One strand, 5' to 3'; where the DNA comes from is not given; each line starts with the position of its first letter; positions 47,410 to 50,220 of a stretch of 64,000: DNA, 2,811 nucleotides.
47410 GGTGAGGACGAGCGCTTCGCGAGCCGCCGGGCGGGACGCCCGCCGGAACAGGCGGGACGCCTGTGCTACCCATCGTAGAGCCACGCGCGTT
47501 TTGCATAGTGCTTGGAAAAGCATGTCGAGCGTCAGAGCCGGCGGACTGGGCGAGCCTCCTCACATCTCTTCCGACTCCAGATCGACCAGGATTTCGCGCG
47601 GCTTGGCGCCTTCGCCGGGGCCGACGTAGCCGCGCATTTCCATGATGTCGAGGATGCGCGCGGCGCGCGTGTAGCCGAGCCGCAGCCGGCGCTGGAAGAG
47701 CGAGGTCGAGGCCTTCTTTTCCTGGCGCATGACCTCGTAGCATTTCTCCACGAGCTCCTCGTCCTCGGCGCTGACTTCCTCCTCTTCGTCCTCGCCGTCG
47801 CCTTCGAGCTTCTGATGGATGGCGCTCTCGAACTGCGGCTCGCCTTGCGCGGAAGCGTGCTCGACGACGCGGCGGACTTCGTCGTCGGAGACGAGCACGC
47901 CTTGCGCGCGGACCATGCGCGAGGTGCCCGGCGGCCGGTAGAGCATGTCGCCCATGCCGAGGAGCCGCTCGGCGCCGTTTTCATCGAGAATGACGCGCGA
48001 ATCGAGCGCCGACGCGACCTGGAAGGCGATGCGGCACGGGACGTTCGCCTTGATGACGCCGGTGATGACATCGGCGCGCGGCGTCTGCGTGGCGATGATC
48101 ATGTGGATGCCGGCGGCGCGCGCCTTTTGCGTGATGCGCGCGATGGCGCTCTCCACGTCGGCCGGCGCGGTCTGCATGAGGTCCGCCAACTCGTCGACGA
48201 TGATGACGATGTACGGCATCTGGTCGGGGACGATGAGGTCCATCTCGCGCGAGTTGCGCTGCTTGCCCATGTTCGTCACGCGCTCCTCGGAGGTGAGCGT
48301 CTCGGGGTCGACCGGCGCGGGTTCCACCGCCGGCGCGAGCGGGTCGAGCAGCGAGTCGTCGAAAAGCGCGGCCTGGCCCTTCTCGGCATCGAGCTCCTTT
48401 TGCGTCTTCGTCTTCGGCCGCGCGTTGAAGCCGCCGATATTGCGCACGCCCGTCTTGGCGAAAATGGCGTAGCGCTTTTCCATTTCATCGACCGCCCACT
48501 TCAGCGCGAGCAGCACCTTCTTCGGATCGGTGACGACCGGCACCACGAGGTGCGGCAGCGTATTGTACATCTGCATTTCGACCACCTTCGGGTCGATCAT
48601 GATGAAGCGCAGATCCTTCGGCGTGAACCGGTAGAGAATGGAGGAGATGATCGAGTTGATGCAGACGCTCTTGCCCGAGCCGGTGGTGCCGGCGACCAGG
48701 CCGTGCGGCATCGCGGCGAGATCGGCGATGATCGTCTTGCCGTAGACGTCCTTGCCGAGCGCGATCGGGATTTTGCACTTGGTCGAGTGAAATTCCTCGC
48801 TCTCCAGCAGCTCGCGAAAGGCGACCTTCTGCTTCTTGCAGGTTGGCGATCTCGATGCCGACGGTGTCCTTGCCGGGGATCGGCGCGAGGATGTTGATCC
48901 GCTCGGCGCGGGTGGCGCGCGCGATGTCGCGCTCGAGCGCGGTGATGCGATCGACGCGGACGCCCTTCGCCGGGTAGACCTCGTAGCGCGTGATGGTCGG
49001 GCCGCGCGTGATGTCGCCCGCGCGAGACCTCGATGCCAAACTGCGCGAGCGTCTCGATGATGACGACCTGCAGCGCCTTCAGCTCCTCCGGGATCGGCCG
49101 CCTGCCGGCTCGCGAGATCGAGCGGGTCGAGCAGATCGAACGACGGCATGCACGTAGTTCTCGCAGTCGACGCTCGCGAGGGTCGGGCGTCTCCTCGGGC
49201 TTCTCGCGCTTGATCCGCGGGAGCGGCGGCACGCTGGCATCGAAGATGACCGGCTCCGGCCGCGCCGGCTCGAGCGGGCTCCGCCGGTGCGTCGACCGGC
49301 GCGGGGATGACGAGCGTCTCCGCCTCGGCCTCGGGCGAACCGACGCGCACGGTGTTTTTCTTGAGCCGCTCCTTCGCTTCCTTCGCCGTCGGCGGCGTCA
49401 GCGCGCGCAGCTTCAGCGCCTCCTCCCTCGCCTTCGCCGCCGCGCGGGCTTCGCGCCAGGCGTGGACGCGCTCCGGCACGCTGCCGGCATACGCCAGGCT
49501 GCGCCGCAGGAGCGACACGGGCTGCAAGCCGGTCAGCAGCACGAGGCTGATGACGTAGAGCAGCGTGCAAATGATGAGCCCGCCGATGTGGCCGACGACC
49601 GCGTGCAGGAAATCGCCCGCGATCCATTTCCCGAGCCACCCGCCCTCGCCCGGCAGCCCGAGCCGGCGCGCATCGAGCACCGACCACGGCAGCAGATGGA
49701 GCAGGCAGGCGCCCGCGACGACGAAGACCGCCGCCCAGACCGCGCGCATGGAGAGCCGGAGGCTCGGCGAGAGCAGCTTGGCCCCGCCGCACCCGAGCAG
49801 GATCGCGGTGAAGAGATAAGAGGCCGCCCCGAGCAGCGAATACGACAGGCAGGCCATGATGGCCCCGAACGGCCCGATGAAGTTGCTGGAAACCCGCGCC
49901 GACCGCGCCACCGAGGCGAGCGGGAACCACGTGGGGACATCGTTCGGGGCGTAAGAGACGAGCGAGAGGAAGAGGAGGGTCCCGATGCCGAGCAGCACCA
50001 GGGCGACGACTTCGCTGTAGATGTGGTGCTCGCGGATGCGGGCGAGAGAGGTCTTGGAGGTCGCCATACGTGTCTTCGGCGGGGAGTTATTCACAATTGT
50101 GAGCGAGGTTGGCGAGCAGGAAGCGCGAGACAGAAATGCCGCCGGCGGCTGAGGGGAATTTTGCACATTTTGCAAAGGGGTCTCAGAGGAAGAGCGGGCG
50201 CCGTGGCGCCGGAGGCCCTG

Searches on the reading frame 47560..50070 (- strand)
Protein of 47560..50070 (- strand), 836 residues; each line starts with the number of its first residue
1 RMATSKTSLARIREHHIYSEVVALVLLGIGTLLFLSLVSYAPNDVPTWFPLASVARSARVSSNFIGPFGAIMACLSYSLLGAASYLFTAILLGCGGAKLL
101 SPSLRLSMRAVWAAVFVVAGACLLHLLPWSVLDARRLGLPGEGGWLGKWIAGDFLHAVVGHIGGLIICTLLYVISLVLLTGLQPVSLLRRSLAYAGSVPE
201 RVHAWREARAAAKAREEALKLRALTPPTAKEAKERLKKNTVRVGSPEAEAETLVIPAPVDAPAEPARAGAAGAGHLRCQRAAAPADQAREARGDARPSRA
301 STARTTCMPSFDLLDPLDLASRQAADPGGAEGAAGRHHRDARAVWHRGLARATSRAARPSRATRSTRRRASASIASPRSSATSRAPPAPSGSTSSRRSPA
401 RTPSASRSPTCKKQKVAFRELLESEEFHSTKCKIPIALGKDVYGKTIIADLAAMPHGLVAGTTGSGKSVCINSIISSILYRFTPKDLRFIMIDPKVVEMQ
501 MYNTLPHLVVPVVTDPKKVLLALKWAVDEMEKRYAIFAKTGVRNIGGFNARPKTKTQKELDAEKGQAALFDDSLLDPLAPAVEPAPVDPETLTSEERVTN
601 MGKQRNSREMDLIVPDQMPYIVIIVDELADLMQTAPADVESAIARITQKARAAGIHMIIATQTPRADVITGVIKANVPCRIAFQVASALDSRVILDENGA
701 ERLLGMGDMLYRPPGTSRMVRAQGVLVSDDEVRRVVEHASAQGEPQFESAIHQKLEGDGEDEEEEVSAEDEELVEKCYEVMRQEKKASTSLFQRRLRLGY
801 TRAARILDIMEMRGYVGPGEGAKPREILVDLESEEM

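Call 8: search_protein_families(library=pfam, proteins=[window:47560-50070:-])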
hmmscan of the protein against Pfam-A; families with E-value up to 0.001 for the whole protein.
window:47560-50070:- (836 aa): 4 families
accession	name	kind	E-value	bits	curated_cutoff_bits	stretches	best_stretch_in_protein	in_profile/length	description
PF01580.24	FtsK_SpoIIIE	-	1.1e-62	211.9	24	1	419-664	3-219/221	FtsK/SpoIIIE family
PF09397.16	FtsK_gamma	-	9.9e-23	80.1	30.6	1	769-829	2-62/63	Ftsk gamma domain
PF13491.11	FtsK_4TM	-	4.2e-20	72.5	23.1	1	18-190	4-169/171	4TM region of DNA translocase FtsK/SpoIIIE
PF01935.23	DUF87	-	0.00087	19.9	23.2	0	455-494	24-60/220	Helicase HerA, central domain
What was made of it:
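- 47560..50067 (-): ftsK, the gene downstream of array 2. It is on the same strand as the units. Pfam FtsK_4TM, FtsK_SpoIIIE and FtsK_gamma (call 8).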

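Call 62: find_homologous_proteins(query=window:47560-50070:-, max_evalue=1e-50)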
Query window:47560-50070:- (836 aa): 6337 proteins with E <= 1e-50 among 8000 candidates; the best 120 are listed.
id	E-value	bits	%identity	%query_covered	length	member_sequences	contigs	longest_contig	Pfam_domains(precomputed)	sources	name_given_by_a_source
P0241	0.0e+0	1837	100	100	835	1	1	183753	PF13491.12,PF01580.25,PF09397.17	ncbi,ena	-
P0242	0.0e+0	1442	82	100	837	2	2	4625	PF17854.7,PF13491.12,PF01580.25,PF09397.17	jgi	jgi:S-DNA-T family DNA segregation ATPase FtsK/SpoIIIE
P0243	0.0e+0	1426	80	100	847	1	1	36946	PF17854.7,PF13491.12,PF01580.25,PF09397.17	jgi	jgi:S-DNA-T family DNA segregation ATPase FtsK/SpoIIIE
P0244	0.0e+0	1019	58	99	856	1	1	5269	PF17854.7,PF13491.12,PF01580.25,PF09397.17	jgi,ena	-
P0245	2.4e-298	1010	59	98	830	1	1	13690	PF17854.7,PF13491.12,PF01580.25,PF09397.17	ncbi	-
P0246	2.7e-297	1006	58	95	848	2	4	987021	PF17854.7,PF13491.12,PF01580.25,PF09397.17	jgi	-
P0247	5.4e-296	1002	59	99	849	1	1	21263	PF17854.7,PF13491.12,PF01580.25,PF09397.17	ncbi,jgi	-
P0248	2.8e-295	1000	58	95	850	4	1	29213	PF17854.7,PF13491.12,PF01580.25,PF09397.17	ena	-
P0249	3.2e-295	1000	58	98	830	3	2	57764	PF17854.7,PF13491.12,PF01580.25,PF09397.17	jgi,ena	-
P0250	1.6e-294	997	60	95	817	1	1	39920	PF17854.7,PF13491.12,PF01580.25,PF09397.17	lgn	-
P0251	1.1e-293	995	60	99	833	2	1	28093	PF17854.7,PF13491.12,PF01580.25,PF09397.17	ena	-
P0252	1.4e-293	994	60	99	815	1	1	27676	PF17854.7,PF13491.12,PF01580.25,PF09397.17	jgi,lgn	jgi:S-DNA-T family DNA segregation ATPase FtsK/SpoIIIE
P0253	3.5e-293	993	82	51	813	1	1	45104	PF17854.7,PF13491.12,PF01580.25,PF09397.17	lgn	-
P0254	4.1e-292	989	60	98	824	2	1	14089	PF17854.7,PF13491.12,PF01580.25,PF09397.17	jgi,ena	jgi:S-DNA-T family DNA segregation ATPase FtsK/SpoIIIE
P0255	2.8e-291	987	59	99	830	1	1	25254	PF17854.7,PF13491.12,PF01580.25,PF09397.17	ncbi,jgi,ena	jgi:S-DNA-T family DNA segregation ATPase FtsK/SpoIIIE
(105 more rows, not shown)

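Call 63: find_encoding_contigs(protein=P0243, flank=6000, max_places=2)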
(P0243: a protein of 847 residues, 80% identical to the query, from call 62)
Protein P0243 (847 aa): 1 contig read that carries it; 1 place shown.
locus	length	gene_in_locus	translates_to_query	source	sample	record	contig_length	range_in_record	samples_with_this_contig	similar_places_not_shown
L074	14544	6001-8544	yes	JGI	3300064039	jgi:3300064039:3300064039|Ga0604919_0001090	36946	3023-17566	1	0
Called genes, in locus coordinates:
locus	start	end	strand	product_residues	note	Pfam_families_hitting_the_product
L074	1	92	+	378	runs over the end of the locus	PF00149:Metallophos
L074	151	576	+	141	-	PF02657:SufE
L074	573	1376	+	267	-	PF01026:TatD_DNase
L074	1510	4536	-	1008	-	-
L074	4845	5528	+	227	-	-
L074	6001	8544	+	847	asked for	PF13491:FtsK_4TM, PF17854:FtsK_alpha, PF01580:FtsK_SpoIIIE, PF09397:FtsK_gamma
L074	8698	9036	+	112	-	PF00543:P-II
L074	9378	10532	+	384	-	PF08450:SGL (faint), PF10282:Lactonase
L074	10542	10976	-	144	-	PF00515:TPR_1 (faint), PF07719:TPR_2 (faint), PF13428:TPR_14 (weak), PF13181:TPR_8 (faint), PF13414:TPR_11, PF14559:TPR_19 (weak), PF13431:TPR_17 (weak)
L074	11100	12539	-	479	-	PF01134:GIDA (weak), PF01262:AlaDh_PNT_C (faint), PF03486:HI0933_like (faint), PF07992:Pyr_redox_2, PF12831:FAD_oxidored, PF13450:NAD_binding_8 (faint), PF00070:Pyr_redox, PF02852:Pyr_redox_dim, +1 more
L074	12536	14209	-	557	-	-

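Call 64: find_encoding_contigs(protein=P0242, flank=6000, max_places=3)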
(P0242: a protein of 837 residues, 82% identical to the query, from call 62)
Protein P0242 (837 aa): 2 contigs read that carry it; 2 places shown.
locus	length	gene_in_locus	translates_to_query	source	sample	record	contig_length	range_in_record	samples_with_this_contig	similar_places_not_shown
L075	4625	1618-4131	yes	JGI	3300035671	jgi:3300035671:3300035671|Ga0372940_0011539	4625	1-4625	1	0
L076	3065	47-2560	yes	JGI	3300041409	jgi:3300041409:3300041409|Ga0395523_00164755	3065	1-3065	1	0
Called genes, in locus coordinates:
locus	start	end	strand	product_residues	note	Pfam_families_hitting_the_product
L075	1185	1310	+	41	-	-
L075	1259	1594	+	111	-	-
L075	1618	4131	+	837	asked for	PF13491:FtsK_4TM, PF17854:FtsK_alpha, PF01580:FtsK_SpoIIIE, PF09397:FtsK_gamma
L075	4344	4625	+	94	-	?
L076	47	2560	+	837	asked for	PF13491:FtsK_4TM, PF17854:FtsK_alpha, PF01580:FtsK_SpoIIIE, PF09397:FtsK_gamma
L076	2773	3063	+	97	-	?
